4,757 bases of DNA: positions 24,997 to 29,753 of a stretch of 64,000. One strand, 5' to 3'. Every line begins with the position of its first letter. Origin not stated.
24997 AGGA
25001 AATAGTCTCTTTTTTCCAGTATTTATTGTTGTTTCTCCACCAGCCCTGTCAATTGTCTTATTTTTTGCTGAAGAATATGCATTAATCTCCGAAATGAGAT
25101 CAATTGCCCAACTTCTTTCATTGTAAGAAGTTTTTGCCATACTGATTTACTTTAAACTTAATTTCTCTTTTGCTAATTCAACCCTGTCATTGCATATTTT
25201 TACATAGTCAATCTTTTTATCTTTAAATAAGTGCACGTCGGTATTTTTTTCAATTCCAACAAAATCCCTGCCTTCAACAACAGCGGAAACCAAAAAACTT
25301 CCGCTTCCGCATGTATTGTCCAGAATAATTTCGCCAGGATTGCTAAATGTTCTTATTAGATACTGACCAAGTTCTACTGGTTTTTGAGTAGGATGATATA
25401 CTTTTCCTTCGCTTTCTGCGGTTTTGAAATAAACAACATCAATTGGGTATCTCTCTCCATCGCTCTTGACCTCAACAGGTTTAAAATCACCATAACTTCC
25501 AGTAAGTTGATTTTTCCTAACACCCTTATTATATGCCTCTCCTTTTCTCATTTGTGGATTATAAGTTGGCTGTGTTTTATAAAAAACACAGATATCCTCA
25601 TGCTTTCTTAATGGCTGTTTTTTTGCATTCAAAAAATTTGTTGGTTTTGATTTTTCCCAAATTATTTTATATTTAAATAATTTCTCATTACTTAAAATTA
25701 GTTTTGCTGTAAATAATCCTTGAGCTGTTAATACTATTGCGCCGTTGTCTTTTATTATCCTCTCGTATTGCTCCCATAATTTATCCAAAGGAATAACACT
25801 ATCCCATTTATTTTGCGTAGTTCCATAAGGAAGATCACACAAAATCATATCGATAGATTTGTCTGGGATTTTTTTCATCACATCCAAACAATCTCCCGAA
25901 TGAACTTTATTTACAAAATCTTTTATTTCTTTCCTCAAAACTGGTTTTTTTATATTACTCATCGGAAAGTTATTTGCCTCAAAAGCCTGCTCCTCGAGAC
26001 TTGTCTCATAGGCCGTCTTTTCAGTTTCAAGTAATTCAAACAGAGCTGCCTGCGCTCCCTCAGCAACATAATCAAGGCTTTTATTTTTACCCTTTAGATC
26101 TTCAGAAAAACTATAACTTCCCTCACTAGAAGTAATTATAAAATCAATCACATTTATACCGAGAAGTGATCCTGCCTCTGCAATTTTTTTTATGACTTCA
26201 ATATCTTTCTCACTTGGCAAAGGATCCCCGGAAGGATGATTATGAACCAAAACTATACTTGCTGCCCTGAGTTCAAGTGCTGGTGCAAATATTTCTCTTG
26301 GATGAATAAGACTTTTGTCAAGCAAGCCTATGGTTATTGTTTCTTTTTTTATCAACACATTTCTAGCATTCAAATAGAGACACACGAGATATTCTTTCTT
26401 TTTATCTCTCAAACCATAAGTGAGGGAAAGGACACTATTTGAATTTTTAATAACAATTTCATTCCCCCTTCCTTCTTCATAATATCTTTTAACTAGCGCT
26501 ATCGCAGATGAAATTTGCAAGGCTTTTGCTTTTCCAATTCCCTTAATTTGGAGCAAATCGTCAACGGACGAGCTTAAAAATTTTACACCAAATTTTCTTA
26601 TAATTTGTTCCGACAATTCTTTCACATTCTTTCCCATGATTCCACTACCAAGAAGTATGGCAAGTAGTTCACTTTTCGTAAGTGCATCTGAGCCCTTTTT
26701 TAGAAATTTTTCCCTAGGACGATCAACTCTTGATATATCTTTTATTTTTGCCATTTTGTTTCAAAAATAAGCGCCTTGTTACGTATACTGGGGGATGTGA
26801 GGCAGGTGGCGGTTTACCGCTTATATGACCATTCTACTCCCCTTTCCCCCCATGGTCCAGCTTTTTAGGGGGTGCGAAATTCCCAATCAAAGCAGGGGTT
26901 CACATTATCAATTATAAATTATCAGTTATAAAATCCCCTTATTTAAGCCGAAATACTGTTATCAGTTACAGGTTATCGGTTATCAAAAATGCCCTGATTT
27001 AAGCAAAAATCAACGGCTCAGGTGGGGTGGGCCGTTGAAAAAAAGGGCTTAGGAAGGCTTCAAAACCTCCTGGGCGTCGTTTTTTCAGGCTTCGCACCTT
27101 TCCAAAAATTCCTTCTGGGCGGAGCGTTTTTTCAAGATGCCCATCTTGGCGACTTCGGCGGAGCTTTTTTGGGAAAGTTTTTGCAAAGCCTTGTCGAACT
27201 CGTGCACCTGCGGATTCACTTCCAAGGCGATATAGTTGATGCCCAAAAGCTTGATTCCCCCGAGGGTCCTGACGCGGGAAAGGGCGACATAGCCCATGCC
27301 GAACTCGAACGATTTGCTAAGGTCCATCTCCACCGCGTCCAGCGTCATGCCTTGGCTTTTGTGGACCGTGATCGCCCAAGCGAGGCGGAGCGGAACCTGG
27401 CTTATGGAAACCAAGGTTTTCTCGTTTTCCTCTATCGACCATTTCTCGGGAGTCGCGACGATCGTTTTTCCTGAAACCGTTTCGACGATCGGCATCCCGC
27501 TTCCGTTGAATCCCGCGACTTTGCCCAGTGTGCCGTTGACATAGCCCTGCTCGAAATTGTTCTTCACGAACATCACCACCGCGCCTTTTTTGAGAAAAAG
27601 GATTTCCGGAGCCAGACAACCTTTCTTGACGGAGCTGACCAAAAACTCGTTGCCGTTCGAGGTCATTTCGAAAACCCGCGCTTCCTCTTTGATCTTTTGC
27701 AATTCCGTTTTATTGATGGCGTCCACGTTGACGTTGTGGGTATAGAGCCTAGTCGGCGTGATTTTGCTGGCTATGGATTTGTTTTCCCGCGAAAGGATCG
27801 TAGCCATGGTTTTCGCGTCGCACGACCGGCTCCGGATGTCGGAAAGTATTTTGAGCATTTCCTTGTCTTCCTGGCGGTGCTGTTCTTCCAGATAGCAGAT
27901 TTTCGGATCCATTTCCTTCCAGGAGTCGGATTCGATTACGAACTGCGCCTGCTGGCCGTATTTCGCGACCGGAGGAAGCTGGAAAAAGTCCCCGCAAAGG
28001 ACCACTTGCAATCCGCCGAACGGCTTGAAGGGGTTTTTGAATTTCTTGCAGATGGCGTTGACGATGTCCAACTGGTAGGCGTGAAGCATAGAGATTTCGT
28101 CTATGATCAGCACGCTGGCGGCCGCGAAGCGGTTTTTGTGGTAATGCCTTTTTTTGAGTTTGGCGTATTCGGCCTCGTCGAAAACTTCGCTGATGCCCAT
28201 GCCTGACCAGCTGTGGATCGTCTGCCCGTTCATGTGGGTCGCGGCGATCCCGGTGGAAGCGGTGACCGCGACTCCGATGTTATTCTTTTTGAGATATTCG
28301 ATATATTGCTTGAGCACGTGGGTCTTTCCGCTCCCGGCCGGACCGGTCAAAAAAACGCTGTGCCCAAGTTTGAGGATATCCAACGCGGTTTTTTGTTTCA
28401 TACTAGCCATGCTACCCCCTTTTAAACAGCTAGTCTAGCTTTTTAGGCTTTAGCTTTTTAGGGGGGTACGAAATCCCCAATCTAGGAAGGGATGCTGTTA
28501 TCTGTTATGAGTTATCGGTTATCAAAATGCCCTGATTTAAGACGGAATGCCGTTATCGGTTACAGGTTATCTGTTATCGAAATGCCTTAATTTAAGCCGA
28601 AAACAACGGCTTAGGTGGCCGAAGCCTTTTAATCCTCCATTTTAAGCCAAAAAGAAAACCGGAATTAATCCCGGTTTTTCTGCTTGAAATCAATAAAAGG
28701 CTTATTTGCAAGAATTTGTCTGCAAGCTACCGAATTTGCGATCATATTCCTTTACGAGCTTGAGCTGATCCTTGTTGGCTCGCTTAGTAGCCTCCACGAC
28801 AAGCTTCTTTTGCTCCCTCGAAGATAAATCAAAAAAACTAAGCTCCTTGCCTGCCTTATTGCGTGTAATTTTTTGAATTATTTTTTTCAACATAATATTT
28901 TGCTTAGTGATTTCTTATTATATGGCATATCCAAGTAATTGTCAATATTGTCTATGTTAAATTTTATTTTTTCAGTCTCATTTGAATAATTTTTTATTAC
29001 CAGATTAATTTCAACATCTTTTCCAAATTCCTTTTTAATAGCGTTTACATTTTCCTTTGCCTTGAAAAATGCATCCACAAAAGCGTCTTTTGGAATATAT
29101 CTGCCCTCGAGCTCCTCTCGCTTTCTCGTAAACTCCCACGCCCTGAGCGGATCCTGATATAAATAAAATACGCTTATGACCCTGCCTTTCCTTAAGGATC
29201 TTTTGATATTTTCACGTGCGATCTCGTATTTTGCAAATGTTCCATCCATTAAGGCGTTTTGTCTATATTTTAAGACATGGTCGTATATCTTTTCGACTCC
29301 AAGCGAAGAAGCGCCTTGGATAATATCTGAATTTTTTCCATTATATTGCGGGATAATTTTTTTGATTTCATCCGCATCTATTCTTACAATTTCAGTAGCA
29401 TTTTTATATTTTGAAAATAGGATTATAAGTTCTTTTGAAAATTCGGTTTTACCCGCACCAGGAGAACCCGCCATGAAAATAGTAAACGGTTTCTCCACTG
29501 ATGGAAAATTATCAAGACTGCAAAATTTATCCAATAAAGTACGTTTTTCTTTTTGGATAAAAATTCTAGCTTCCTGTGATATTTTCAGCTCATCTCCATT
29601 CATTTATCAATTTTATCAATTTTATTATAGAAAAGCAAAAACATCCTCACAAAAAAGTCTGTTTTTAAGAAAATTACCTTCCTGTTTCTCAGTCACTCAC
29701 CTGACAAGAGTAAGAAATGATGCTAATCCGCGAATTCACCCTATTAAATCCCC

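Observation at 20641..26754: Tightly packed four-gene defence operon: RadC-MTase fusion, MmeI-like Type IIG enzyme, HARE-HTH nuclease, DUF3644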

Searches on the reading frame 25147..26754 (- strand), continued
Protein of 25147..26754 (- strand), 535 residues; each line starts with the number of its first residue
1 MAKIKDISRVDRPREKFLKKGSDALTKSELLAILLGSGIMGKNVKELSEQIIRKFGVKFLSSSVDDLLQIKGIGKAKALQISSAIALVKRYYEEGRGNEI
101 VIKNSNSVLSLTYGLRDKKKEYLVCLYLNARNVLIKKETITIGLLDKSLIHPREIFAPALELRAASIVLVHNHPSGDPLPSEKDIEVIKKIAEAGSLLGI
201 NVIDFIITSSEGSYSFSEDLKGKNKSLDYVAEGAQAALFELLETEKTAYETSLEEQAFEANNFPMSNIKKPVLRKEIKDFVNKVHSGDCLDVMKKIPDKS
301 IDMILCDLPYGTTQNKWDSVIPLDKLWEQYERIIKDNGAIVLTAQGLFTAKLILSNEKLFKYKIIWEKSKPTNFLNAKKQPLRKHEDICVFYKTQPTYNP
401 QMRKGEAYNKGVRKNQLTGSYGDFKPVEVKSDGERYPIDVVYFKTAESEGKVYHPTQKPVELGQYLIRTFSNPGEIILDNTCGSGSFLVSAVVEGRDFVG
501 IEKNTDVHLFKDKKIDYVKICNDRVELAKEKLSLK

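Call 76: search_dna_similar(query=window:25147-26754:-, collection=plasmids, mode=protein, max_rows=12)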
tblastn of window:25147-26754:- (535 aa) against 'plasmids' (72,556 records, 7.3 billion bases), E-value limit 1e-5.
The search stops at 5000 records and this limit was reached: more records match than are counted here, and every count below describes the 5000 best-scoring records only.
Records with a match: at least 5000; places in all: 5319; records where one place covers at least 80% of the query: 0.
Best place of each record, by identity: 60-80% 9; <60% 4991.
By first word of the organism name: Escherichia 2438; Klebsiella 943; Salmonella 413; Shigella 183; Enterobacter 172; Enterococcus 106; Bacillus 91; Citrobacter 88; Clostridium 33; Pseudosulfitobacter 32; and 156 more.
By predicted mobility (MOB-suite, as given by PLSDB): conjugative 3920; non-mobilizable 686; mobilizable 394.
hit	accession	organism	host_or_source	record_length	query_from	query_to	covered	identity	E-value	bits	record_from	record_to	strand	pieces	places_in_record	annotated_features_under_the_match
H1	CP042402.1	Weissella hellenica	cell culture,kimchi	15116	280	533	47%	70.1%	2e-120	397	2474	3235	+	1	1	site-specific DNA-methyltransferase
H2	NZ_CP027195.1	Lactobacillus sp. CBA3606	-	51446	280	532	47%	69.2%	4e-117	388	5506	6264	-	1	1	site-specific DNA-methyltransferase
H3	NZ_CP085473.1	Pediococcus pentosaceus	kimchi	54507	280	532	47%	68.8%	1e-116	386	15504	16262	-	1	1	site-specific DNA-methyltransferase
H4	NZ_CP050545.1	Levilactobacillus brevis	Single cell,Makgeolli (Korean ...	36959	280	532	47%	68.8%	5e-116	384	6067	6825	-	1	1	site-specific DNA-methyltransferase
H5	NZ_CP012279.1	Pediococcus damnosus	brewery environment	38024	280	532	47%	68.8%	5e-116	384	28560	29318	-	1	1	site-specific DNA-methyltransferase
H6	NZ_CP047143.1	Lactobacillus crispatus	Gallus gallus,Isolated and purified ...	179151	277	528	47%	66.7%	7e-114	378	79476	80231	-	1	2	site-specific DNA-methyltransferase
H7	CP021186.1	Rhizorhabdus wittichii DC-6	activated sludge of a wastewater ...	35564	282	530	47%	65.3%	2e-109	365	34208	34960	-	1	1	site-specific DNA-methyltransferase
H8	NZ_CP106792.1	Bacillus subtilis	chicken,pure culture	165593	281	525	46%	51.6%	7e-72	256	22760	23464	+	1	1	site-specific DNA-methyltransferase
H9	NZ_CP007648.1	Ligilactobacillus salivarius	swine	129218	287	531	46%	51.0%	3e-66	240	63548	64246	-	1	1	site-specific DNA-methyltransferase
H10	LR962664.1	Enterococcus faecalis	-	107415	281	503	42%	54.9%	2e-65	238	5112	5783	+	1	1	record has no annotation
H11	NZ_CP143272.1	Clostridium perfringens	Macaca mulatta,Feces,feces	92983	283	502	41%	54.1%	2e-69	249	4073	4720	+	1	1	site-specific DNA-methyltransferase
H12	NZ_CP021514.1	Acetobacter pasteurianus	cell culture,food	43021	284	525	45%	48.6%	4e-66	239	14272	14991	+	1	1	site-specific DNA-methyltransferase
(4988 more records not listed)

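Call 78: get_annotated_region(hit=H2, flank=5000)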
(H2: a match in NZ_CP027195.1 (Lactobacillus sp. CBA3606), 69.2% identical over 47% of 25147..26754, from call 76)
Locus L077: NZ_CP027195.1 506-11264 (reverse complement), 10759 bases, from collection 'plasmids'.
description: Lactobacillus sp. CBA3606 plasmid pCBA3606-1, complete sequence
organism: Lactobacillus sp. CBA3606 (NCBI taxid 2099789)
taxonomy: Bacteria; Bacillota; Bacilli; Lactobacillales; Lactobacillaceae; Lactobacillus; Lactobacillus sp. CBA3606
host: -; source: -; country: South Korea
typing (MOB-suite, as given by PLSDB): conjugative; replicon rep_cluster_707; relaxase MOBQ; mating-pair formation MPF_T
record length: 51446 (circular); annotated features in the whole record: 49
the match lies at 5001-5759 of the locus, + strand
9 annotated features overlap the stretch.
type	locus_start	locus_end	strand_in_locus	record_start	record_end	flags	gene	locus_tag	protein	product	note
CDS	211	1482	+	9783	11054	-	-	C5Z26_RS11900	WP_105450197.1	ISL3 family transposase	-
CDS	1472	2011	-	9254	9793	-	-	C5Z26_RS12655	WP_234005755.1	IS3 family transposase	-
CDS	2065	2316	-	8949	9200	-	-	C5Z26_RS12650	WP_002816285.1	IS3 family transposase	-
CDS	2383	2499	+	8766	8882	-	-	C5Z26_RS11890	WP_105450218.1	IS3 family transposase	GO:0015074 - DNA integration [Evidence IEA]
CDS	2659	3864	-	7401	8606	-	-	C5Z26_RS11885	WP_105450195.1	FAD-dependent oxidoreductase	-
CDS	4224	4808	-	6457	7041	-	-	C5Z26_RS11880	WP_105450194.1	recombinase family protein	GO:0006310 - DNA recombination [Evidence IEA]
CDS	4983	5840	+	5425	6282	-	-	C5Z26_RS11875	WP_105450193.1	site-specific DNA-methyltransferase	GO:0009307 - DNA restriction-modification system [Evidence IEA]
CDS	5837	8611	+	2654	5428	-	-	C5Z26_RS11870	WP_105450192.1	N-6 DNA methylase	GO:0006306 - DNA methylation [Evidence IEA]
CDS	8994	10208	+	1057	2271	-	-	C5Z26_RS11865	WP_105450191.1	SIR2 family protein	-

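Call 96: search_protein_families(library=padloc, proteins=[L077:5837-8611:+, L053:7927-10689:+, L053:10691-11644:+], max_evalue=0.00001)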
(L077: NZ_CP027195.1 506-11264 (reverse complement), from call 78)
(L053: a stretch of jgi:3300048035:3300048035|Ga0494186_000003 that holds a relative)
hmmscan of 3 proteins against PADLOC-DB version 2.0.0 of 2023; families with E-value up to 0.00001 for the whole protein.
L077:5837-8611:+ (924 aa): 3 families
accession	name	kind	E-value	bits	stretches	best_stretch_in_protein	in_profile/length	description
PDLC03606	REase_MTase_IIG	-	1.6e-128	428.4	1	7-920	7-930/935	Type IIG restriction enzyme-methyltransferase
PDLC03226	MTase_II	-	4.9e-11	39.9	1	451-587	108-242/579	Type II methyltransferase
PDLC04134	mad2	-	3.3e-10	37.4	1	273-585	201-451/492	mads_2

L053:7927-10689:+ (920 aa): 8 families
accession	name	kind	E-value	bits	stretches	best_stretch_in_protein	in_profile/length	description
PDLC03606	REase_MTase_IIG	-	2.2e-292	970.7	1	3-919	3-932/935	Type IIG restriction enzyme-methyltransferase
PDLC03366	MTase_II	-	1.3e-23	81.6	1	451-855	104-495/568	Type II methyltransferase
PDLC03267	MTase_II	-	2.1e-13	48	1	330-582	7-229/539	Type II methyltransferase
PDLC03226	MTase_II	-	1.6e-12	44.9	1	331-576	11-241/579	Type II methyltransferase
PDLC04134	mad2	-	5.2e-12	43.3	1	298-573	232-448/492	mads_2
PDLC03335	MTase_II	-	2.7e-10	37.6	1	239-572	26-306/607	Type II methyltransferase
PDLC03612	REase_MTase_IIG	-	2.4e-08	30.6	1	451-572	804-916/1247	Type IIG restriction enzyme-methyltransferase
PDLC03313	MTase_II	-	4.7e-07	26.7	1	454-580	145-265/563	Type II methyltransferase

L053:10691-11644:+ (317 aa): 0 families

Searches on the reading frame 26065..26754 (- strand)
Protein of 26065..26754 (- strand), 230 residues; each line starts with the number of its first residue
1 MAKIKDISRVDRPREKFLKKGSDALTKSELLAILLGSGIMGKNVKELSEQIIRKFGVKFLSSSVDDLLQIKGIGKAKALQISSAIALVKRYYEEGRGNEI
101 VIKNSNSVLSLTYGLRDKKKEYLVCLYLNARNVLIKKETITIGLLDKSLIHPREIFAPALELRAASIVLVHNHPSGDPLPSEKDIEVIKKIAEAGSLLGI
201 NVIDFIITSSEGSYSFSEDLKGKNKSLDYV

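Call 66: find_homologous_proteins(query=window:26065-26754:-)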
Query seq(230 aa) (230 aa): 7669 proteins with E <= 0.001 among 8000 candidates; the best 120 are listed.
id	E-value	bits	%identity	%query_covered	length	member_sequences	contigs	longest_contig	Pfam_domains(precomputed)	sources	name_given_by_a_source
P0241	3.0e-100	352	71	100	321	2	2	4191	PF04002.21,PF02086.22,PF20582.5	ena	-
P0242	4.2e-100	352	71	100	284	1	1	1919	PF04002.21,PF20582.5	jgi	jgi:DNA repair protein RadC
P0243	5.1e-100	351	73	100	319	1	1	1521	PF04002.21,PF20582.5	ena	-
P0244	2.3e-99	349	73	100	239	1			PF04002.21,PF20582.5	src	-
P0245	9.2e-99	347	70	100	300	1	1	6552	PF04002.21,PF20582.5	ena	-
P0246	6.5e-98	344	69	100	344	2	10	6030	PF04002.21,PF02086.22,PF20582.5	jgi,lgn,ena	-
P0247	1.1e-97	344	70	100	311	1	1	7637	PF04002.21,PF20582.5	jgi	-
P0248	1.9e-97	343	70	100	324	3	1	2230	PF04002.21,PF02086.22,PF20582.5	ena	-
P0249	1.9e-97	343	74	97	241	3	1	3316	PF04002.21,PF20582.5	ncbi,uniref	ncbi:conserved hypothetical protein [groundwater metagenome]|uniref:MPN domain-containing protein n=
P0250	3.6e-97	342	69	100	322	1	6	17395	PF04002.21,PF20582.5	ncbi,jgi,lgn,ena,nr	ncbi:DNA repair protein RadC [Patescibacteria group bacterium]|nr:DNA repair protein RadC [Patesciba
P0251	7.5e-97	341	68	100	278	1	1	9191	PF04002.21,PF20582.5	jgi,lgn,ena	-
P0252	2.6e-96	339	73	94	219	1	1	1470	PF04002.21,PF20582.5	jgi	-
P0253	3.4e-96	339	69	100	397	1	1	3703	PF04002.21,PF02086.22,PF20582.5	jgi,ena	-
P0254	1.1e-95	337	67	100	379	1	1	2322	PF04002.21,PF02086.22,PF20582.5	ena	-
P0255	2.6e-95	336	67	100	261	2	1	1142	PF04002.21,PF20582.5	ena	-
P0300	1.2e-87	311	65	99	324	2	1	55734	PF04002.21,PF02086.22,PF20582.5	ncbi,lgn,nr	ncbi:MAG: DNA repair protein RadC [Candidatus Omnitrophica bacterium]|nr:DNA repair protein RadC [Ca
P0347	5.1e-78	279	60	96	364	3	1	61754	PF04002.21,PF14464.12,PF00145.24,PF20582.5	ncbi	-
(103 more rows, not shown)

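Call 68: find_encoding_contigs(protein=P0300, flank=6000, max_places=1)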
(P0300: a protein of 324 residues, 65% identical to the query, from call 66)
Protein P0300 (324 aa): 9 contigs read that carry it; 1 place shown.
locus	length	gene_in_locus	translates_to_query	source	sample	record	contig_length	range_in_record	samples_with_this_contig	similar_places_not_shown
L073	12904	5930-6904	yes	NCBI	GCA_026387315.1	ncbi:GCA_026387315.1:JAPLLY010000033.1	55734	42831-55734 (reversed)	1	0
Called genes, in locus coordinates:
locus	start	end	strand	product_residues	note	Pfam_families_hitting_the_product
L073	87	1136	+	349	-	PF00180:Iso_dh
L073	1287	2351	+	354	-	PF01118:Semialdhyde_dh, PF02774:Semialdhyde_dhC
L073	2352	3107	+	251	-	PF01416:PseudoU_synth_1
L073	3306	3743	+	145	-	PF00572:Ribosomal_L13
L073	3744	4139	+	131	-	PF00380:Ribosomal_S9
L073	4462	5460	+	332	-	PF13310:Virulence_RhuM, PF02661:Fic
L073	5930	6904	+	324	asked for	PF20582:UPF0758_N, PF04002:RadC, PF02086:MethyltransfD12 (weak)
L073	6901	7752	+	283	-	PF02498:Bro-N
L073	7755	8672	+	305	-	PF13091:PLDc_2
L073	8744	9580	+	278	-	PF01555:N6_N4_Mtase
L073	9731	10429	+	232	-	PF04326:SLFN_AlbA_2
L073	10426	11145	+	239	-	-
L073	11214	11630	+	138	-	-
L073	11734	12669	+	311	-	PF10543:ORF6N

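Call 69: find_encoding_contigs(protein=P0347, flank=6000, max_places=1)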
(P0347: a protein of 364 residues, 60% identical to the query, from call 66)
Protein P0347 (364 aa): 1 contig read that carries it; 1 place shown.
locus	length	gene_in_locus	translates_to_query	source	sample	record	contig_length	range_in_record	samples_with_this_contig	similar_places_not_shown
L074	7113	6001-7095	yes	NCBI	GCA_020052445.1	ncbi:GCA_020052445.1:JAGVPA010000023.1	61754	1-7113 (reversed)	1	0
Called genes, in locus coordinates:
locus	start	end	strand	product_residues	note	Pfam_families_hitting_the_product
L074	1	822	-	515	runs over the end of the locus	PF03816:LytR_cpsA_psr, PF13399:LytR_C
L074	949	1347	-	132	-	-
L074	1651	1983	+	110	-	-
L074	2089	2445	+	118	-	-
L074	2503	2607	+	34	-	-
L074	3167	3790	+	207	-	PF10502:Peptidase_S26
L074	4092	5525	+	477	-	PF13393:tRNA-synt_His, PF00587:tRNA-synt_2b, PF03129:HGTP_anticodon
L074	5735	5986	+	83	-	-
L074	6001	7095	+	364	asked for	PF20582:UPF0758_N, PF14464:Prok-JAB (weak), PF04002:RadC, PF00145:DNA_methylase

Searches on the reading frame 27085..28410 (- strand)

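Call 13: search_protein_families(library=pfam, proteins=[window:27085-28410:-], max_evalue=0.01)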
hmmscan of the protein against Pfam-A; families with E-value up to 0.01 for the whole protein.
window:27085-28410:- (441 aa): 23 families
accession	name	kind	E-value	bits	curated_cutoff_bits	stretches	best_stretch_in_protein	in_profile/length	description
PF05970.20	PIF1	-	1.6e-38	133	25.9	1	13-184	19-193/223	PIF1-like helicase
PF13604.12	AAA_30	-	4.7e-17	62.8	27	1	5-194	5-170/191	AAA domain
PF13245.12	AAA_19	-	3.2e-16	60.2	25.1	1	16-149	11-133/134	AAA domain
PF13401.12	AAA_22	-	3.4e-08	34.3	27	1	18-140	7-122/130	AAA domain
PF21530.3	Pif1_2B_dom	-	1.8e-07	31.2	23.9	1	258-301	3-47/47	DNA helicase Pif1, 2B domain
PF01443.25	Viral_helicase1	-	2e-06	28.2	21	0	22-123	4-86/228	Viral superfamily 1 RNA helicase core domain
PF12775.13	AAA_7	-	1.5e-05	25.1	25.8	1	12-50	29-68/181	P-loop containing dynein motor region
PF02689.20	Herpes_Helicase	-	2.9e-05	22.7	27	0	334-382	720-770/808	Helicase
PF13191.12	AAA_16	-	4.7e-05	24.4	32.6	1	17-50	25-58/167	AAA ATPase domain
PF07728.20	AAA_5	-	6.4e-05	23.4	22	1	19-120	2-89/139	AAA domain (dynein-related subfamily)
PF00270.35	DEAD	-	0.00016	21.9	26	0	6-53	4-54/167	DEAD/DEAH box helicase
PF03266.21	NTPase_1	-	0.00022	21.5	23.9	1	19-47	2-30/168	NTPase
PF13538.12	UvrD_C_2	-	0.00047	20.4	27.4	1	343-380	1-45/52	UvrD-like helicase C-terminal domain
PF00437.27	T2SSE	-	0.00049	19.3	24.9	1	6-47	131-174/370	Type II/IV secretion system protein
PF01637.24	ATPase_2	-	0.0012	19.1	33.2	1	18-61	22-66/225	ATPase domain predominantly from Archaea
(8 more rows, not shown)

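Call 96: search_protein_families(library=padloc, proteins=[window:27085-28410:-], max_evalue=0.00001)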
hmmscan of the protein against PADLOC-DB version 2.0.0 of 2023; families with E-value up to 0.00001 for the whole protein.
window:27085-28410:- (441 aa): 10 families
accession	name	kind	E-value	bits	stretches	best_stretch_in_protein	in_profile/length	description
PDLC05064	PDC-S68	-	1.3e-21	74.1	1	20-245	704-921/1273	-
PDLC05065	PDC-S68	-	1.4e-20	70.7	1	2-182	606-783/1221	-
PDLC01148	RecD_like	-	3.3e-18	63.3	1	17-183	329-476/719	RecD/Tra ATPase fused to N-terminal HHH domain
PDLC01734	typeIV_RecD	-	4.4e-17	59.6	1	6-360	344-686/763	RecD_0_IVD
PDLC04476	PDC-M16A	-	7.8e-16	55.6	1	19-110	27-129/691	-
PDLC04475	PDC-M16A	-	3.2e-14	50.4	1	12-299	26-329/721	-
PDLC05066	PDC-S68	-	1.9e-10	37.4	1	15-154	593-726/1202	-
PDLC05035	PDC-S53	-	2e-09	34.1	0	16-200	510-665/900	-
PDLC04474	PDC-M16A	-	1e-07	28.8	0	13-115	231-340/917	-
PDLC04472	PDC-M16A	-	4.4e-07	26.6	1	19-109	242-344/930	-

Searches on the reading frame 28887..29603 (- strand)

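Call 13: search_protein_families(library=pfam, proteins=[window:28887-29603:-], max_evalue=0.01)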
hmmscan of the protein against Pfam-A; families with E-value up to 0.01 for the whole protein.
window:28887-29603:- (238 aa): 3 families
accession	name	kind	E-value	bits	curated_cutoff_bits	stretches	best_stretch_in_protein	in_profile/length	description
PF06414.18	Zeta_toxin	-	1.6e-38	132.6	22.3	1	33-209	10-190/199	Zeta toxin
PF13671.12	AAA_33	-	0.00047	20.9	27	1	42-168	2-114/143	AAA domain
PF20720.3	nSTAND3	-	0.007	16.5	27.2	0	41-84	19-61/155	Novel STAND NTPase 3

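Call 96: search_protein_families(library=padloc, proteins=[window:28887-29603:-], max_evalue=0.00001)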
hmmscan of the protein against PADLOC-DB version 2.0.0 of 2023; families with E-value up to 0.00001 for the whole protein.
window:28887-29603:- (238 aa): 0 families
